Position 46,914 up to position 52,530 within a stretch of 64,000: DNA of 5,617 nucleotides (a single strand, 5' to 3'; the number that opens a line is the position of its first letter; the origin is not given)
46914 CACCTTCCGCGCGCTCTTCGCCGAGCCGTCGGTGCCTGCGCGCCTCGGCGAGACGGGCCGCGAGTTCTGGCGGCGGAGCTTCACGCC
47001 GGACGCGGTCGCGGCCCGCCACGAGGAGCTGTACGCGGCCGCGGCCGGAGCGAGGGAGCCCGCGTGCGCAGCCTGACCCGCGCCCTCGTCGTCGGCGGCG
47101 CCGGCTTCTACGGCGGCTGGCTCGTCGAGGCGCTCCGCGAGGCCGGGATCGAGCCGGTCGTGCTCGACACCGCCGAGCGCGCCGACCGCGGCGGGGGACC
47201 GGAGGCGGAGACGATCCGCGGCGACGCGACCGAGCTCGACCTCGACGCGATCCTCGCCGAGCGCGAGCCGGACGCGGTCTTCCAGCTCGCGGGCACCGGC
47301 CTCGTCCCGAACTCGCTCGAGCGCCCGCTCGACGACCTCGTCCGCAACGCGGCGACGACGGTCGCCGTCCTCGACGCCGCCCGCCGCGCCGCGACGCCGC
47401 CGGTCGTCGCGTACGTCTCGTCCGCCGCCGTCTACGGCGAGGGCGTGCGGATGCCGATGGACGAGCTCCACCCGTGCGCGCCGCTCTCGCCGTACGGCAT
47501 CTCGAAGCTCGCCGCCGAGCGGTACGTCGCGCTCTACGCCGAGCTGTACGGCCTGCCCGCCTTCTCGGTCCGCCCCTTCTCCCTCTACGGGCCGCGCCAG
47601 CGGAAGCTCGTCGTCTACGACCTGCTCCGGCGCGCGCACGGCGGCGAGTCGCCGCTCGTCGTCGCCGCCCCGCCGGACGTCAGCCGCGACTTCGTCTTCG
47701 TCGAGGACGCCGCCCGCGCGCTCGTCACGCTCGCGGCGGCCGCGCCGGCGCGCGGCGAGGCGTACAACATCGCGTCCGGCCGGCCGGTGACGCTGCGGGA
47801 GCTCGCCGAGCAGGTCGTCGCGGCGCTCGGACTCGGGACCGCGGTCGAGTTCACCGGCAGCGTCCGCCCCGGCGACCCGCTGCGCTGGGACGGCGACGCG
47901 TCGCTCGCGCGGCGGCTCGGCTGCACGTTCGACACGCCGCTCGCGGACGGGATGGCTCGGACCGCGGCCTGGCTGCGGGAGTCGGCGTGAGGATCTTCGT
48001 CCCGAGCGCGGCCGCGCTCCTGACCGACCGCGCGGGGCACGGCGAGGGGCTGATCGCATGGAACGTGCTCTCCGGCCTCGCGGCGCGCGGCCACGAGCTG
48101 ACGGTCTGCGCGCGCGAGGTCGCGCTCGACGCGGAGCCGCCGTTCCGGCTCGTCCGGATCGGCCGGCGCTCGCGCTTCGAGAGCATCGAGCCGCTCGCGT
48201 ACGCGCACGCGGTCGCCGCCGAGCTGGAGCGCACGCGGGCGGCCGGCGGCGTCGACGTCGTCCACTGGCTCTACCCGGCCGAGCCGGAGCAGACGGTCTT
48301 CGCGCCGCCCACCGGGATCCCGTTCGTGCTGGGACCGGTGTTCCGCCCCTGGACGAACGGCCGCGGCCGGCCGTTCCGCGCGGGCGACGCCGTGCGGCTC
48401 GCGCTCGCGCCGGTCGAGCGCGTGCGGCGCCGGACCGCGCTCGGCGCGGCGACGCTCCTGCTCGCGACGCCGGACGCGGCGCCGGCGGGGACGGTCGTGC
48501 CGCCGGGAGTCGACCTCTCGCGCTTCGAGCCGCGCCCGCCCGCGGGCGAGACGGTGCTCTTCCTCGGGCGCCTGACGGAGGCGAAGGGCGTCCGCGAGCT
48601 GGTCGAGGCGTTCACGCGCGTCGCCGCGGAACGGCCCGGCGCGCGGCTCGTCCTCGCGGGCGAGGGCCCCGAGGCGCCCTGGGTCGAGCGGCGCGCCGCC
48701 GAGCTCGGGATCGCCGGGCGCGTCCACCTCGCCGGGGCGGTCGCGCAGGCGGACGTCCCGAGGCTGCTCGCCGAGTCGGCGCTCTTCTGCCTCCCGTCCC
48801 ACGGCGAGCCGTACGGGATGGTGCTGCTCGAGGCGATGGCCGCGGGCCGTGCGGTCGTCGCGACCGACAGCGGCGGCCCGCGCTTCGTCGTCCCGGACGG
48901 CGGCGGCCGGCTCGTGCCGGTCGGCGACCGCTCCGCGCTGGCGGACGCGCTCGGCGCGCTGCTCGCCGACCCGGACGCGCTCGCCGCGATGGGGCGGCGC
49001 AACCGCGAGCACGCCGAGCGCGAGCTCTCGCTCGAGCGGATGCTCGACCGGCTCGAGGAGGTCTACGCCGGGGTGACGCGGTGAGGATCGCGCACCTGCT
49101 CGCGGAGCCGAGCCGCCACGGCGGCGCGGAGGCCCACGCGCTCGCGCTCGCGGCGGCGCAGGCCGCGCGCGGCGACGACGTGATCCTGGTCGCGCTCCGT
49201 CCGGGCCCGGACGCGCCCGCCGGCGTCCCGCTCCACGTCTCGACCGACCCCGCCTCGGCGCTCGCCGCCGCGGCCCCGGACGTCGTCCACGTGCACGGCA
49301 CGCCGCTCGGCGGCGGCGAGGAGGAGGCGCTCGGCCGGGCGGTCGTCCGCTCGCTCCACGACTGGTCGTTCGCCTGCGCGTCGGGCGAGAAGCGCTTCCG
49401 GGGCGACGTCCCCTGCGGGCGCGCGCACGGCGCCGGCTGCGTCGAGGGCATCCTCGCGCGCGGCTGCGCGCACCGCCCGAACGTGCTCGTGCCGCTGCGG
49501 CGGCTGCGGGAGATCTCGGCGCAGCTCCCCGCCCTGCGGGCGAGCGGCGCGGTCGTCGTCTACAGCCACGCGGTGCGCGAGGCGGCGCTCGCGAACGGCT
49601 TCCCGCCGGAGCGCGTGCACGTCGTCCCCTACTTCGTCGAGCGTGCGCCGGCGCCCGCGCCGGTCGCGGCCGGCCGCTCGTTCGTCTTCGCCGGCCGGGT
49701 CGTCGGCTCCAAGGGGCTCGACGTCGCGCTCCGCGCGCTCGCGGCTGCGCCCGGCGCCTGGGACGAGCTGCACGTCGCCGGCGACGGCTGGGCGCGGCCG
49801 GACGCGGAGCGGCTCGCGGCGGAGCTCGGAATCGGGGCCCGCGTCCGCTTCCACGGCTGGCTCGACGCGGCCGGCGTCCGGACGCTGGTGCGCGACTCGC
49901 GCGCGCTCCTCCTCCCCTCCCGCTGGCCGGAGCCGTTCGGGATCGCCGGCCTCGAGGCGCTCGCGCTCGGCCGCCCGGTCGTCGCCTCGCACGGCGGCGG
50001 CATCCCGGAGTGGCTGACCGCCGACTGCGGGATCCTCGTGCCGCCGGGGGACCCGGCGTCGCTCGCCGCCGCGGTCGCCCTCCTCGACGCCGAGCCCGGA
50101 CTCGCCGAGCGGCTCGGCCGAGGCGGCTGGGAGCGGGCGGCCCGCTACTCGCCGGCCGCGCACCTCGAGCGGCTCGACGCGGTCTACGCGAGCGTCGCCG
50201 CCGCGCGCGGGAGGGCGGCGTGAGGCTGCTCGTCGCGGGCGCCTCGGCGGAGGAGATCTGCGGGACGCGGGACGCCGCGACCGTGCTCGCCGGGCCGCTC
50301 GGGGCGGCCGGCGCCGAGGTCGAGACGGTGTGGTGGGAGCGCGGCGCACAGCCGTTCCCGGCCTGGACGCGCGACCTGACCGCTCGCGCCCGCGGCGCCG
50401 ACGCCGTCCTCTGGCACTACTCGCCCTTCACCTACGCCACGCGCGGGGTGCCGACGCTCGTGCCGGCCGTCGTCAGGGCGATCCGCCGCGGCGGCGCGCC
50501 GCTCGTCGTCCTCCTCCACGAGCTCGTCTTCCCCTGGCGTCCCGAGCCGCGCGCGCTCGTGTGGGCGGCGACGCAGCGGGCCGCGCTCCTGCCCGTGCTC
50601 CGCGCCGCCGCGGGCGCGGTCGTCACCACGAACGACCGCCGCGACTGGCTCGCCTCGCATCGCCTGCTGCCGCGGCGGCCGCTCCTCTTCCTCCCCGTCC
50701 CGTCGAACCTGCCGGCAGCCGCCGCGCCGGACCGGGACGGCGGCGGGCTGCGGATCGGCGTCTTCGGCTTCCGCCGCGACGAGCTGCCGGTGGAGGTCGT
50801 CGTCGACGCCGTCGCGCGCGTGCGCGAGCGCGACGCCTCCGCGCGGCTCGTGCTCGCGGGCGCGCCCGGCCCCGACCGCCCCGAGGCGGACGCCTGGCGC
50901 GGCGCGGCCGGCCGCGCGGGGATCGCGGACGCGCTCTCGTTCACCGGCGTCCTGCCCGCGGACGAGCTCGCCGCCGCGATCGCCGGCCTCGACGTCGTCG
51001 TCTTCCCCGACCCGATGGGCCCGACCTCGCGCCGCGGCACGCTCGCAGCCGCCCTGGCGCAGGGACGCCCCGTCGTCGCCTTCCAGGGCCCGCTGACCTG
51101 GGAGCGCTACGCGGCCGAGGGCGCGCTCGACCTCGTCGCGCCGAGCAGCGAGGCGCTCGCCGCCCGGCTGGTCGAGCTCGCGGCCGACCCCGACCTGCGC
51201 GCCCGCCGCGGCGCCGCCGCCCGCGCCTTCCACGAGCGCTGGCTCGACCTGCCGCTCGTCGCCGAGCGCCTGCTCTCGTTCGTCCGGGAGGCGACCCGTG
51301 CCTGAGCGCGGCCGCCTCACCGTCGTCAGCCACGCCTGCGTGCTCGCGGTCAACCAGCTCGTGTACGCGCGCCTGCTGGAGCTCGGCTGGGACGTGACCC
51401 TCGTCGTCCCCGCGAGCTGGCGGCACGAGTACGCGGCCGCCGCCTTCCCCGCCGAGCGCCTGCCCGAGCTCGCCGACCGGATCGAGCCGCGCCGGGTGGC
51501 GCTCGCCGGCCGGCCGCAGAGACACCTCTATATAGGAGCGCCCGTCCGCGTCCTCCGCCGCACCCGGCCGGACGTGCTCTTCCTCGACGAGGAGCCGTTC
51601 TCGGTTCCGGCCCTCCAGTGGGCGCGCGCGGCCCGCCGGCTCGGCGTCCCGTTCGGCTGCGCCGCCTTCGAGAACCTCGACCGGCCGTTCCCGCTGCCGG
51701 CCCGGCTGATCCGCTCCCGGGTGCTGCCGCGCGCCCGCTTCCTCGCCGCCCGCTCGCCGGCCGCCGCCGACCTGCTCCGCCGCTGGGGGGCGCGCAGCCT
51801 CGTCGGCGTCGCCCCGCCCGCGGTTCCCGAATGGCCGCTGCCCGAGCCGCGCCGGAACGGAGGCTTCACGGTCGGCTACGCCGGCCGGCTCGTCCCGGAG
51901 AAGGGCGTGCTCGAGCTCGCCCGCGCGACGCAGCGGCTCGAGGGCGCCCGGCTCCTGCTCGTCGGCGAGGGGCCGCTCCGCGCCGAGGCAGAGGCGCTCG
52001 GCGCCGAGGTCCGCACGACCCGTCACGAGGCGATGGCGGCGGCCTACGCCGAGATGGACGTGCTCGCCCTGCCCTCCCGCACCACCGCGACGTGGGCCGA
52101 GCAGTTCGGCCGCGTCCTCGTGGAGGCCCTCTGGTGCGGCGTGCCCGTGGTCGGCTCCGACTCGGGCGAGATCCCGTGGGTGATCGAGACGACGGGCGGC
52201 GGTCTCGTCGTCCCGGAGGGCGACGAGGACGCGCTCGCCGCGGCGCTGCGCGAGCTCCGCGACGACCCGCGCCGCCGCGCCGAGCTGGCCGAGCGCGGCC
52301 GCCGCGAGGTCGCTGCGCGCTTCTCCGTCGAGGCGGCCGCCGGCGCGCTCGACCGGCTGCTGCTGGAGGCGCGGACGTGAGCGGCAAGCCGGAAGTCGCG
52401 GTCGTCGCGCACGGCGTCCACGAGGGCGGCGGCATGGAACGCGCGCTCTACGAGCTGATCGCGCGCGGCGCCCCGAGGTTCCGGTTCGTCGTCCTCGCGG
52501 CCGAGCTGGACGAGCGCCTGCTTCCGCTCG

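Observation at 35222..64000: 24-kb one-strand glycan-assembly locus plus an adjacent giant surface protein: candidate protein (S-layer/adhesin) glycosylation system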

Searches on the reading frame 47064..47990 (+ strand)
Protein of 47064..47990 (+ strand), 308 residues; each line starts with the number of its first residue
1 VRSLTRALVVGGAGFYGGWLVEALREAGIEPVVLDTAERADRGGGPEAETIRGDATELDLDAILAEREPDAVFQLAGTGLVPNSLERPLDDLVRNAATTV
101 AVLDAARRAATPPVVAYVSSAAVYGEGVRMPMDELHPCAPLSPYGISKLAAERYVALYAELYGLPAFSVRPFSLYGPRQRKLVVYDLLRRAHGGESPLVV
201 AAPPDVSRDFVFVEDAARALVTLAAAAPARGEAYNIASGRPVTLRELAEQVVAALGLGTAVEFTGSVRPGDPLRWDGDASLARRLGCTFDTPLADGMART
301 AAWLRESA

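Call 8: search_protein_families(library=pfam, proteins=[window:47064-47990:+], max_evalue=0.01)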
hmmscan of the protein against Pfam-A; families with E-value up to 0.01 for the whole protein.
window:47064-47990:+ (308 aa): 5 families
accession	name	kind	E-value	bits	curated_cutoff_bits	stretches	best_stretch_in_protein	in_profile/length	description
PF01370.27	Epimerase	-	7e-50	170.1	20.9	1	7-237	1-240/240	NAD dependent epimerase/dehydratase family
PF16363.11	GDP_Man_Dehyd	-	9.5e-38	130.9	27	1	8-259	1-270/332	GDP-mannose 4,6 dehydratase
PF01073.25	3Beta_HSD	-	1.1e-09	38.2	22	1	8-257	1-270/280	3-beta hydroxysteroid dehydrogenase/isomerase family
PF04321.23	RmlD_sub_bind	-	7.6e-08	32.2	27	1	6-257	2-233/287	RmlD substrate binding domain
PF02719.21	Polysacc_synt_2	-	8.4e-08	32.2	20.2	1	59-271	68-267/293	Polysaccharide biosynthesis protein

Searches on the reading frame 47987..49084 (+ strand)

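Call 8: search_protein_families(library=pfam, proteins=[window:47987-49084:+], max_evalue=0.01)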
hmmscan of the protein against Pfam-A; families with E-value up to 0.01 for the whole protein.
window:47987-49084:+ (365 aa): 5 families
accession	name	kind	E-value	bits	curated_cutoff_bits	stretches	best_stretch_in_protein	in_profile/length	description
PF00534.26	Glycos_transf_1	-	5e-37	127.5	26.4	1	184-341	12-171/172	Glycosyl transferases group 1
PF13692.12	Glyco_trans_1_4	-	8.4e-37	127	27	1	189-328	3-142/142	Glycosyl transferases group 1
PF20706.3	GT4-conflict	-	5.1e-09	36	26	1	165-297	171-315/385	Family 4 Glycosyltransferase in conflict systems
PF13524.12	Glyco_trans_1_2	-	8.7e-09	35.9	25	1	207-357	3-143/144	Glycosyl transferase-like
PF13439.12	Glyco_transf_4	-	9.4e-06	26.2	28.5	1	24-117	8-103/170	Glycosyltransferase Family 4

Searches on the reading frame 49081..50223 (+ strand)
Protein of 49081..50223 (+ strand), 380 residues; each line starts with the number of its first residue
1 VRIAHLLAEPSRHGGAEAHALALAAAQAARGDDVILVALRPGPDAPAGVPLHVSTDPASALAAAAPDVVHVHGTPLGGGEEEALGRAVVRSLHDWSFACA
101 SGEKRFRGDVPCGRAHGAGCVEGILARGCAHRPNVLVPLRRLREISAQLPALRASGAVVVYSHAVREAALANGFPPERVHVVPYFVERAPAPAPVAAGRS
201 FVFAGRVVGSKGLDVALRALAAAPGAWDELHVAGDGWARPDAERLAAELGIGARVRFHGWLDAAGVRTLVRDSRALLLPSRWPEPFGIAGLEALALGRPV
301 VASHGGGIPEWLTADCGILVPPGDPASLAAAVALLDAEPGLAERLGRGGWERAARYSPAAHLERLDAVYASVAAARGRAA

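Call 8: search_protein_families(library=pfam, proteins=[window:49081-50223:+], max_evalue=0.01)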
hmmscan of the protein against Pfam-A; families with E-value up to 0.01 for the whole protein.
window:49081-50223:+ (380 aa): 6 families
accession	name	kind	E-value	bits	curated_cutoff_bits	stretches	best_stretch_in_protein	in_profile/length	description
PF13692.12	Glyco_trans_1_4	-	8e-26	91.4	27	1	200-333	3-137/142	Glycosyl transferases group 1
PF00534.26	Glycos_transf_1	-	4.2e-25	88.7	26.4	1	201-348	18-168/172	Glycosyl transferases group 1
PF13439.12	Glyco_transf_4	-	6.2e-13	49.6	28.5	1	14-186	2-166/170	Glycosyltransferase Family 4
PF20706.3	GT4-conflict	-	2.4e-10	40.4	26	1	174-315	169-323/385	Family 4 Glycosyltransferase in conflict systems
PF13524.12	Glyco_trans_1_2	-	1e-08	35.7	25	1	217-360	6-137/144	Glycosyl transferase-like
PF13579.12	Glyco_trans_4_4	-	1.6e-08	35.5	29.7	1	14-184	1-157/158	Glycosyl transferase 4-like domain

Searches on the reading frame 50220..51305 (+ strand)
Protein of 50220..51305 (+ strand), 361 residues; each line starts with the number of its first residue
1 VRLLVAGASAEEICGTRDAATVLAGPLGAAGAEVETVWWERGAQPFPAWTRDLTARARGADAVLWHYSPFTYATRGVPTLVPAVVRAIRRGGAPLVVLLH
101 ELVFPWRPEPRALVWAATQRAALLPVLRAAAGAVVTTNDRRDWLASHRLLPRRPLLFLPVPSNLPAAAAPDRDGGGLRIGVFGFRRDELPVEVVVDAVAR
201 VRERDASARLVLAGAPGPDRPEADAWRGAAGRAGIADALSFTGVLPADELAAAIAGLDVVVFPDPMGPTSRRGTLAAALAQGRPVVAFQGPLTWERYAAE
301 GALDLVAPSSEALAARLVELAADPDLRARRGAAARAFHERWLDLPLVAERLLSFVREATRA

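Call 8: search_protein_families(library=pfam, proteins=[window:50220-51305:+], max_evalue=0.01)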
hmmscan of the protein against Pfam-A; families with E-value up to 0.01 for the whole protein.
window:50220-51305:+ (361 aa): 2 families
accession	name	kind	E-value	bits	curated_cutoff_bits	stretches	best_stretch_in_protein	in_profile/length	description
PF13692.12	Glyco_trans_1_4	-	1.5e-12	48.4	27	1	190-323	16-142/142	Glycosyl transferases group 1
PF00534.26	Glycos_transf_1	-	8.3e-08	32.4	26.4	1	191-336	30-171/172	Glycosyl transferases group 1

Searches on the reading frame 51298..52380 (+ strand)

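Call 8: search_protein_families(library=pfam, proteins=[window:51298-52380:+], max_evalue=0.01)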
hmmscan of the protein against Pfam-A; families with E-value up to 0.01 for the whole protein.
window:51298-52380:+ (360 aa): 5 families
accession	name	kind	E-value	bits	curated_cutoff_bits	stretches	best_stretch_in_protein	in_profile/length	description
PF13692.12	Glyco_trans_1_4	-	1.8e-24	87.1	27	1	190-323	2-142/142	Glycosyl transferases group 1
PF00534.26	Glycos_transf_1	-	1.1e-23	84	26.4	1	185-336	11-171/172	Glycosyl transferases group 1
PF13524.12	Glyco_trans_1_2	-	4.6e-07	30.3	25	1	210-348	8-139/144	Glycosyl transferase-like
PF20706.3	GT4-conflict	-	5.2e-07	29.4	26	1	240-351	269-385/385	Family 4 Glycosyltransferase in conflict systems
PF13439.12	Glyco_transf_4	-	1.4e-05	25.6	28.5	1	24-176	13-166/170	Glycosyltransferase Family 4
